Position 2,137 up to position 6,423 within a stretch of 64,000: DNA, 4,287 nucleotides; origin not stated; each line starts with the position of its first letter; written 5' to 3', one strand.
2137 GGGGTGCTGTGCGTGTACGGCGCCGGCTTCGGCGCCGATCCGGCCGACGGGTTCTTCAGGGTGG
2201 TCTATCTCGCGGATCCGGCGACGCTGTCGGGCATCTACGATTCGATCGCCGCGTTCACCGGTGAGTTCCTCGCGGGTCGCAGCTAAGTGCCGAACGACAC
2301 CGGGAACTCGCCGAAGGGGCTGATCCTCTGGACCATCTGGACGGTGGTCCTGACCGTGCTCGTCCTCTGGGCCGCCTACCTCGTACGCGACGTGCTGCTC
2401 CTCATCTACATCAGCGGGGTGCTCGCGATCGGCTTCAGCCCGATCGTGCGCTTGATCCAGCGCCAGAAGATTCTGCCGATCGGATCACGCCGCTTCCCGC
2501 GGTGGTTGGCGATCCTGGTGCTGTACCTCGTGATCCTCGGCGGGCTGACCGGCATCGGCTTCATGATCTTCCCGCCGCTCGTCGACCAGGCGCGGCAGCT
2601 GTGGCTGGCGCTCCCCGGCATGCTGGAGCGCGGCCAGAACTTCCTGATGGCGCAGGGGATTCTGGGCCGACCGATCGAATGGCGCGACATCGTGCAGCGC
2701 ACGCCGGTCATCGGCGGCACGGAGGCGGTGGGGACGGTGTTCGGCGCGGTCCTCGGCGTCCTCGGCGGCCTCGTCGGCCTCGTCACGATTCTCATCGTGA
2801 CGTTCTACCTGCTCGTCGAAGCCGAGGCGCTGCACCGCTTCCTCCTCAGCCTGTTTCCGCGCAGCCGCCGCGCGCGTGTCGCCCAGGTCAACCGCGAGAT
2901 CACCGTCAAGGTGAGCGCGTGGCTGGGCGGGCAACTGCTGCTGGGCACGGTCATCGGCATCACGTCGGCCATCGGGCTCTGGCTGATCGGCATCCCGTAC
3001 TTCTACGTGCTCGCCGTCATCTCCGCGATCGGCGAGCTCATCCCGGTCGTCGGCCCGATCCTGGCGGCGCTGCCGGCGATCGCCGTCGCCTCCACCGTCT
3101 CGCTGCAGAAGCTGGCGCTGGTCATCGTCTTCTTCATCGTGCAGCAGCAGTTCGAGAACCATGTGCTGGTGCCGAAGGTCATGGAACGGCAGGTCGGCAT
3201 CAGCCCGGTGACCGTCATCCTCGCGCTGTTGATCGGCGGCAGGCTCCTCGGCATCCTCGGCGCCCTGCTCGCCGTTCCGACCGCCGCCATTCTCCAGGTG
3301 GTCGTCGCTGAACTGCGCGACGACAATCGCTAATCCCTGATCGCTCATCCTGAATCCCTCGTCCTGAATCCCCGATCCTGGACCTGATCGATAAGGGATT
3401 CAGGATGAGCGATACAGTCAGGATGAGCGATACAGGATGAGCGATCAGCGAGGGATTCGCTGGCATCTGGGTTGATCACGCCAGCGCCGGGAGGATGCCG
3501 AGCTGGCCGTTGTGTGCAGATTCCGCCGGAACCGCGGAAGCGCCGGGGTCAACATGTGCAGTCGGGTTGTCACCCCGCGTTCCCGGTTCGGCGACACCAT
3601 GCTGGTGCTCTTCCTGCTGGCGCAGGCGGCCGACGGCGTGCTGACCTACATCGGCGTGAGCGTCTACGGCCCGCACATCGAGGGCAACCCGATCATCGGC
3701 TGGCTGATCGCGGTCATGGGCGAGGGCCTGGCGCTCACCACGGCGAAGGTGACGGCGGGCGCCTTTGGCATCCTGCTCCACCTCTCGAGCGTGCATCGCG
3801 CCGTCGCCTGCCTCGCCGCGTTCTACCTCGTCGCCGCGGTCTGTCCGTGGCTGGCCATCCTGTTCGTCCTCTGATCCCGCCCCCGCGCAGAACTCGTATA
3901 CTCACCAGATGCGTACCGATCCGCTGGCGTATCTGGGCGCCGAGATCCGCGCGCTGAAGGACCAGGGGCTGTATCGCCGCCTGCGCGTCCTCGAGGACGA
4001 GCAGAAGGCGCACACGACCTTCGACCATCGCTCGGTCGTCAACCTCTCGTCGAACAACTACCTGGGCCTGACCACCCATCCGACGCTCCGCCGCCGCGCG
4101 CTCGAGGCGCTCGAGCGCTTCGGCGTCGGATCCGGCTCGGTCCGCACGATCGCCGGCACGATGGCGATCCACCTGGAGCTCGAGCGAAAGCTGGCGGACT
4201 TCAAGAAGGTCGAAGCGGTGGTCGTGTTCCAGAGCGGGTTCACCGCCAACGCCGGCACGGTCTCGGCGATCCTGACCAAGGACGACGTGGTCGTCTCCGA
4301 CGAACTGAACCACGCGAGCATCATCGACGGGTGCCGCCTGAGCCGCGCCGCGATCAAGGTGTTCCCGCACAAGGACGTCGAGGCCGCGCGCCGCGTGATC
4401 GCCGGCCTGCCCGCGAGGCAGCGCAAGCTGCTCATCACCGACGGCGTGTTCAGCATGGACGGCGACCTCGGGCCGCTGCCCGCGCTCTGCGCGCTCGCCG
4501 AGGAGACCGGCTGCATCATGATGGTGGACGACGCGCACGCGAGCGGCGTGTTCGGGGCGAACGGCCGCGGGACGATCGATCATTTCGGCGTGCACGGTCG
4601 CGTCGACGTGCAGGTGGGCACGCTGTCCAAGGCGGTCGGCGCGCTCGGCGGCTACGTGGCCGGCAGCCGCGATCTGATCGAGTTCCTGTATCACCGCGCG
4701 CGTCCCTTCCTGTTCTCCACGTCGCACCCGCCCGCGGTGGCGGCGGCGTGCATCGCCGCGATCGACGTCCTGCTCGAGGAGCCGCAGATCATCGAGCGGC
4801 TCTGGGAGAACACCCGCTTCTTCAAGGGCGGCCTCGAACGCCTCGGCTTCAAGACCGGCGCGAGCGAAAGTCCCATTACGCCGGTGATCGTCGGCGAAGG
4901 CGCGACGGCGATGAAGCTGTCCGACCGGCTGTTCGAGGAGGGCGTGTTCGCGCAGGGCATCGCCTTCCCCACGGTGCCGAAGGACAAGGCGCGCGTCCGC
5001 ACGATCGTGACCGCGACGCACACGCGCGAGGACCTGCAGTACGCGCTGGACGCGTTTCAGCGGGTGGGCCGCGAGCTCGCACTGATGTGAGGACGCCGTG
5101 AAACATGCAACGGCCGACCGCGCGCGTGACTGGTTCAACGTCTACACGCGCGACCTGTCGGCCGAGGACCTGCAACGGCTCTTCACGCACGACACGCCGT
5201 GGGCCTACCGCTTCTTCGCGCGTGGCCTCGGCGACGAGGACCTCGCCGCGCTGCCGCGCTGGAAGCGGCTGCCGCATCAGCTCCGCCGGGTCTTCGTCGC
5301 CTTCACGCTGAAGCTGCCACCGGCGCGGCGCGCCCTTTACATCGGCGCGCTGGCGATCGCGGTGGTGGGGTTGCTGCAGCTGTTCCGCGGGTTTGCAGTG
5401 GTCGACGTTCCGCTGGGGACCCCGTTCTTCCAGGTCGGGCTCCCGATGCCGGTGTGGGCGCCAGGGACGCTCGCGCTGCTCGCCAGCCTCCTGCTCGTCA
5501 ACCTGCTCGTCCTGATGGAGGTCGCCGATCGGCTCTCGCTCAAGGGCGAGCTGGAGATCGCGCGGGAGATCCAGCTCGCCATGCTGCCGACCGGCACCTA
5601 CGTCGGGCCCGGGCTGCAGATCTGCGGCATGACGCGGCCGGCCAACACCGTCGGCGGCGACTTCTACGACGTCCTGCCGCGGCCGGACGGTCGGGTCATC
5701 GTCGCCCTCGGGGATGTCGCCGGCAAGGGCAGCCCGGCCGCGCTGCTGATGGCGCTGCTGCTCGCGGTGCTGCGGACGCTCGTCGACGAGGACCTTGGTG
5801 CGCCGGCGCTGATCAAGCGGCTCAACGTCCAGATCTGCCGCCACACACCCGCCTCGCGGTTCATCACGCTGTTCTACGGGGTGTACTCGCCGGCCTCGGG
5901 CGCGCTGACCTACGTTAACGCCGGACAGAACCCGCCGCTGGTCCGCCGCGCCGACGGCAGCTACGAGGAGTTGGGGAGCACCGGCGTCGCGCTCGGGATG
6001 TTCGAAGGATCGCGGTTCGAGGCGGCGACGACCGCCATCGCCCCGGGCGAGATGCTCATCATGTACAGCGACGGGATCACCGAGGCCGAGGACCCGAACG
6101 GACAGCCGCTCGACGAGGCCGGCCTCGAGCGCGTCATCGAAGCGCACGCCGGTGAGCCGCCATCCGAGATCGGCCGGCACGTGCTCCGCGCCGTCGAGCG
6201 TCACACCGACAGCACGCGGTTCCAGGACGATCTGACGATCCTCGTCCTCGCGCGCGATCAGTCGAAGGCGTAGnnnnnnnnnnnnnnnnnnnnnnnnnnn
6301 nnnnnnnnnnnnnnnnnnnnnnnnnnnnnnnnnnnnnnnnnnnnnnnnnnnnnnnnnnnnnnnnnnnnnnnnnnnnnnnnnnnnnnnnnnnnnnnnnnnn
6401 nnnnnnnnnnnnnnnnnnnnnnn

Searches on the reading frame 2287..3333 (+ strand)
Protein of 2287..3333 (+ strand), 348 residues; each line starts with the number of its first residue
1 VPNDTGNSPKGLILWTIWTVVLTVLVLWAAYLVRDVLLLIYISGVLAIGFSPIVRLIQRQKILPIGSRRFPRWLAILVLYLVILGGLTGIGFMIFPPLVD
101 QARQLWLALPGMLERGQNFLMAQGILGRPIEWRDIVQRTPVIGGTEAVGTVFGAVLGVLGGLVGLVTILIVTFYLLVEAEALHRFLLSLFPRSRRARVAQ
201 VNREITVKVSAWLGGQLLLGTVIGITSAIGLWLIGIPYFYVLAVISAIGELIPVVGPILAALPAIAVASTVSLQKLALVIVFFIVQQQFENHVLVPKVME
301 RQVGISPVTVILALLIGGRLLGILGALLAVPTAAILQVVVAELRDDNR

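Call 52: search_protein_families(library=ncbifam, proteins=[window:2287-3333:+], max_evalue=0.00001)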
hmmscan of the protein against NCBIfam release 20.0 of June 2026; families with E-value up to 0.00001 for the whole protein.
window:2287-3333:+ (348 aa): 3 families
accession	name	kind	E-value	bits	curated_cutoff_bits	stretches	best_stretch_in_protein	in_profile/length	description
NF045801.1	efflux_ABUW_0982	equivalog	3.2e-25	88.9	675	1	159-345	158-345/392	chloramphenicol efflux transporter CxpE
TIGR02872.1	spore_ytvI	equivalog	1e-20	74.4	198.15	1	160-336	156-332/341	sporulation integral membrane protein YtvI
NF008930.0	PRK12287.1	subfamily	2.6e-08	33.9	318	1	17-340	19-325/344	AI-2E family transporter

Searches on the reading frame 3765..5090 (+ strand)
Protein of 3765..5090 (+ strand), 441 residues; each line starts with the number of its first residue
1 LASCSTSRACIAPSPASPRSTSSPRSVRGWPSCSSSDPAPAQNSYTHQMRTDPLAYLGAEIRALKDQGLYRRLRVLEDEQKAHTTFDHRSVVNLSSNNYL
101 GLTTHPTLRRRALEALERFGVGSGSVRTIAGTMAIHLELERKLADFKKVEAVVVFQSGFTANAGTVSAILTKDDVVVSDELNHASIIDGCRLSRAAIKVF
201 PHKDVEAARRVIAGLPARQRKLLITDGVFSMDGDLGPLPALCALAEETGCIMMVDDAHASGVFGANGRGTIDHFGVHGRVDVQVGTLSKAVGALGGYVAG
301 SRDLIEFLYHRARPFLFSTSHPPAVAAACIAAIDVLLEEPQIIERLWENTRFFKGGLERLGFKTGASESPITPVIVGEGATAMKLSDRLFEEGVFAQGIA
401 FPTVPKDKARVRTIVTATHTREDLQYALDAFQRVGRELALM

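Call 52: search_protein_families(library=ncbifam, proteins=[window:3765-5090:+], max_evalue=0.00001)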
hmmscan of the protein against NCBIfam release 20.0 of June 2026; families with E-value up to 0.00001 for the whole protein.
window:3765-5090:+ (441 aa): 12 families
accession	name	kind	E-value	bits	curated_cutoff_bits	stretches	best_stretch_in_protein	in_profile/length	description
TIGR01825.1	gly_Cac_T_rel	subfamily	8.3e-172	571.1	535.4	1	59-440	3-384/385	BioF/Kbl family PLP-dependent acyltransferase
NF005394.0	PRK06939.1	equivalog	7.8e-148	492.4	460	1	53-440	5-396/397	glycine C-acetyltransferase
TIGR00858.1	bioF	equivalog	1.2e-128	429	426.45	1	69-431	1-364/365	8-amino-7-oxononanoate synthase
TIGR01822.1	2am3keto_CoA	equivalog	4.4e-119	397.9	493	1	55-440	3-392/393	glycine C-acetyltransferase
NF047600.1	SerpalmtaseCFB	equivalog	4.3e-114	381.3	640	1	61-438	15-392/395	serine palmitoyltransferase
NF047599.1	SerpalmtaseBetaP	equivalog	6.3e-94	314.9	500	1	82-438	36-393/394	serine palmitoyltransferase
TIGR01821.1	5aminolev_synth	equivalog_domain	2.1e-87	293.6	338.55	1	59-440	9-399/402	5-aminolevulinate synthase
NF047603.1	SerpalmtaseAlphaP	equivalog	1.3e-79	267.7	670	1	85-438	41-396/399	serine palmitoyltransferase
NF005526.0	PRK07179.1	equivalog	8.9e-56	189.2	428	1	90-437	55-398/407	alpha-hydroxyketone-type quorum-sensing autoinducer synthase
NF005697.0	PRK07505.1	subfamily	2.8e-43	148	342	1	71-435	30-399/405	hypothetical protein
NF004608.1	PRK05937.1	equivalog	8e-31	107.1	399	1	121-354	41-276/366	8-amino-7-oxononanoate synthase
NF004627.0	PRK05968.1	subfamily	1e-08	34.5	508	1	138-316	67-239/389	hypothetical protein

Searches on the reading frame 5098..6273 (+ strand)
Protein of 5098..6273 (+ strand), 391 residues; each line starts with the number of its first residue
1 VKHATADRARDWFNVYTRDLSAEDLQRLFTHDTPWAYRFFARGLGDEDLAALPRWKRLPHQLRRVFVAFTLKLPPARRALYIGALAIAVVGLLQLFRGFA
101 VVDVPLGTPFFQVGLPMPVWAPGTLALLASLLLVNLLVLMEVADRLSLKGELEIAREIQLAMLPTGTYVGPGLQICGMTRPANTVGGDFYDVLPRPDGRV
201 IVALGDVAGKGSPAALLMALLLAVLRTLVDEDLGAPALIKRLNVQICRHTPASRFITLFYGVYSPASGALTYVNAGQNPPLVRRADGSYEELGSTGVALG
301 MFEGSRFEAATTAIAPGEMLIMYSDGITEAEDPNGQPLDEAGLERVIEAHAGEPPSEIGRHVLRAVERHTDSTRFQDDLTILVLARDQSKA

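Call 52: search_protein_families(library=ncbifam, proteins=[window:5098-6273:+], max_evalue=0.00001)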
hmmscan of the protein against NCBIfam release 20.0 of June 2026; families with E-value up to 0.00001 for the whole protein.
window:5098-6273:+ (391 aa): 3 families
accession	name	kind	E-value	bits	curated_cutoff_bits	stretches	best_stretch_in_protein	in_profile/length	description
TIGR02865.1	spore_II_E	equivalog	3.3e-15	55.2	490.8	1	174-383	555-760/764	stage II sporulation protein E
NF045505.1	RR_RssB_Pseudo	equivalog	2.7e-11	43.2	700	1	149-387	153-392/394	two-component system response regulator RssB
NF038263.1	prot_phos_SiaA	equivalog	1.5e-07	30.4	700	1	153-383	416-654/658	biofilm regulation protein phosphatase SiaA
